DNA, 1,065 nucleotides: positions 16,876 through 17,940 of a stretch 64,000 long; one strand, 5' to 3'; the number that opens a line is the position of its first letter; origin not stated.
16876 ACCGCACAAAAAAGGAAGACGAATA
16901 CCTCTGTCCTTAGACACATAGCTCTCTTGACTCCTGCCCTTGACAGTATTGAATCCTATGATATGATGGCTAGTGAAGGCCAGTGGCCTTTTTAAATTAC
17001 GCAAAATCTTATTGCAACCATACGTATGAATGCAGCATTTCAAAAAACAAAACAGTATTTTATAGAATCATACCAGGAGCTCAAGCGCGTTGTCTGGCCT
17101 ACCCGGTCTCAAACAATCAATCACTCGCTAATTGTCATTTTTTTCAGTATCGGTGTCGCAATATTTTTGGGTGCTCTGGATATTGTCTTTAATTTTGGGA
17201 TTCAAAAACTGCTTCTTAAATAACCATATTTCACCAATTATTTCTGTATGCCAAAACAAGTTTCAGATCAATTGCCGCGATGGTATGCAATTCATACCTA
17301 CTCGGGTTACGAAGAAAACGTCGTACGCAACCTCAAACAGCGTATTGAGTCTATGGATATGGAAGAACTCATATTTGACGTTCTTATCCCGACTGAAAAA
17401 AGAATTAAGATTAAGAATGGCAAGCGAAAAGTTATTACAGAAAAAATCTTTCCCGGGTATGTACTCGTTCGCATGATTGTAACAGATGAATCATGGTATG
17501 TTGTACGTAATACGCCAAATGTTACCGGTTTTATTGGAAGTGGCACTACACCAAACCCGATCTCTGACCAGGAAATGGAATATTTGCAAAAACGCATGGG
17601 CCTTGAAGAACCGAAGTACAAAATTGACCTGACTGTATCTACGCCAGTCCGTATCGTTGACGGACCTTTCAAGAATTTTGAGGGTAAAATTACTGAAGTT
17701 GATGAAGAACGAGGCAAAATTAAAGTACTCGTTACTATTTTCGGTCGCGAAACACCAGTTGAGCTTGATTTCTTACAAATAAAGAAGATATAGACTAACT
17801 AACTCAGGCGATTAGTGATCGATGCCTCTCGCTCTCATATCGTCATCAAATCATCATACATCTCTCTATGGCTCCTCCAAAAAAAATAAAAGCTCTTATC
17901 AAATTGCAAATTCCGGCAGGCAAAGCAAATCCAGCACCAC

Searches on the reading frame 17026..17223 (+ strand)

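Call 110: search_protein_families(library=pfam, proteins=[window:17026-17223:+], max_evalue=0.001)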
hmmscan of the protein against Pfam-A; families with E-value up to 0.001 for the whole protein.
window:17026-17223:+ (65 aa): 1 family
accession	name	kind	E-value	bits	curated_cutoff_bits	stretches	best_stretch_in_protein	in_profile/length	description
PF00584.25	SecE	-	8.1e-19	67.7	22.7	1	9-63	1-54/55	SecE/Sec61-gamma subunits of protein translocation complex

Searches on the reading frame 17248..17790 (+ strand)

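Call 110: search_protein_families(library=pfam, proteins=[window:17248-17790:+], max_evalue=0.001)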
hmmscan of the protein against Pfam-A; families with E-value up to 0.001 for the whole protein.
window:17248-17790:+ (181 aa): 2 families
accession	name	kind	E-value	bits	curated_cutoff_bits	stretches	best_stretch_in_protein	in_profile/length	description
PF02357.24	NusG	-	1.2e-30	106.3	22.2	1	11-113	2-92/93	Transcription termination factor nusG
PF00467.35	KOW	-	4.3e-07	29.9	22.3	1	134-164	5-31/32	KOW motif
